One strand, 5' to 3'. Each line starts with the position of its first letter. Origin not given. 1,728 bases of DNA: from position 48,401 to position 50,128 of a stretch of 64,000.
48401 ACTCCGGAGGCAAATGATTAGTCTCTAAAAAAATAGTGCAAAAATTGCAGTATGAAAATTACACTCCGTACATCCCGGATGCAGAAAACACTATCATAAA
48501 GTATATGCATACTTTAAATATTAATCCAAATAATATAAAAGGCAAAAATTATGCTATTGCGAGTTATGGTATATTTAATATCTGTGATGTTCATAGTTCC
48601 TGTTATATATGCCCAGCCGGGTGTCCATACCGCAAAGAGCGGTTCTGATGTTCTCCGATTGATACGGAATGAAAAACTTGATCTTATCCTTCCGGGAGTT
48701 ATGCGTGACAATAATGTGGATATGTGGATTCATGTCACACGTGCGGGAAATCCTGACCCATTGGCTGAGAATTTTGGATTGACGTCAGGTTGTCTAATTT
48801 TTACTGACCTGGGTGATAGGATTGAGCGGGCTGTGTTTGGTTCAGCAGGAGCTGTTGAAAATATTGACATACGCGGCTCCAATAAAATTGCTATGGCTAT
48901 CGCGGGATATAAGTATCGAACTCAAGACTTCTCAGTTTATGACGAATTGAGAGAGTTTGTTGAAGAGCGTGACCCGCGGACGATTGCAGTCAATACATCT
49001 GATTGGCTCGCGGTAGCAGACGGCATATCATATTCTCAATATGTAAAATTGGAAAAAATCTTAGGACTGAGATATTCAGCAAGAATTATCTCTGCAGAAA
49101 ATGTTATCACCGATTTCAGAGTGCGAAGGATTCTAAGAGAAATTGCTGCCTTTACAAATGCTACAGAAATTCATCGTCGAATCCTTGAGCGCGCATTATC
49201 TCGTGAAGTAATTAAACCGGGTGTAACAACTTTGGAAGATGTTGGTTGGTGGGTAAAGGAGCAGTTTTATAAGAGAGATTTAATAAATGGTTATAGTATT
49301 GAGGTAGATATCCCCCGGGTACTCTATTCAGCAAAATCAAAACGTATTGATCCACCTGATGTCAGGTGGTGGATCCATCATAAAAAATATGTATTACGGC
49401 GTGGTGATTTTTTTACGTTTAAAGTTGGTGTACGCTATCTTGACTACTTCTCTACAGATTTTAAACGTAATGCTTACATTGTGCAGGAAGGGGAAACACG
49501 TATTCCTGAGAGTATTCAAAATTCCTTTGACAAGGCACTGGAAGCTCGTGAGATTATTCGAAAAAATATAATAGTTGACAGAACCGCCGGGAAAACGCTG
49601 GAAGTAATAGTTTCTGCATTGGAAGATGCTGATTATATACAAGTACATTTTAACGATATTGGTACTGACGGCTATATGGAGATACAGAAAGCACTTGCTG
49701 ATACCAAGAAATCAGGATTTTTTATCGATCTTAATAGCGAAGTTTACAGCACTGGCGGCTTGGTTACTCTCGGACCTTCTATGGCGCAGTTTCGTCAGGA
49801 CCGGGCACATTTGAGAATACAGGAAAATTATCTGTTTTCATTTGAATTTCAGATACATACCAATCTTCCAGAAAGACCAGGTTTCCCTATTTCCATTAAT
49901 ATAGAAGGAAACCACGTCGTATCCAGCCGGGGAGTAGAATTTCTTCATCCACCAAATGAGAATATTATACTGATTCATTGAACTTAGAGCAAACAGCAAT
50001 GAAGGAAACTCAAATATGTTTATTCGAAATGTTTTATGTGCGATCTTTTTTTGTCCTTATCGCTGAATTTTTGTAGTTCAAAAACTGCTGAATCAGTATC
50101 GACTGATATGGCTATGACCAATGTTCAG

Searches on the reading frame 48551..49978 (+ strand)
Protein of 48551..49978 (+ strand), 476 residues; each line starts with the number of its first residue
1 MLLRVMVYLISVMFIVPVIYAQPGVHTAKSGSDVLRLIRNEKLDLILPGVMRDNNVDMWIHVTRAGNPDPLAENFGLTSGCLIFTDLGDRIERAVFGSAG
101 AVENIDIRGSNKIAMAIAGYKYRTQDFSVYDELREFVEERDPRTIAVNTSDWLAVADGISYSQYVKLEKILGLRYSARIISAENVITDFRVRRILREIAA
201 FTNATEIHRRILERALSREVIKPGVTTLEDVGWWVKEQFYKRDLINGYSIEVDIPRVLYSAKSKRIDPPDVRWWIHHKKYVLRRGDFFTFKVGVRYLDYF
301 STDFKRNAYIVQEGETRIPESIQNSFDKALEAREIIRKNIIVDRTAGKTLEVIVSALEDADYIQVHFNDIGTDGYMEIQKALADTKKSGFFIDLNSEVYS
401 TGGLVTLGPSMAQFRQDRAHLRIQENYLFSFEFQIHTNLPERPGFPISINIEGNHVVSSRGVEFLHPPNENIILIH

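Call 73: search_protein_families(library=pfam, proteins=[window:48551-49978:+], max_evalue=0.00001)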
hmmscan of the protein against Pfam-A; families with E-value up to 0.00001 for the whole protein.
window:48551-49978:+ (476 aa): 1 family
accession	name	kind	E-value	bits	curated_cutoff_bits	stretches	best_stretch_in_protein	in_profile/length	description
PF00557.29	Peptidase_M24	-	4.8e-06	26.9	23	1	201-381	3-147/208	Metallopeptidase family M24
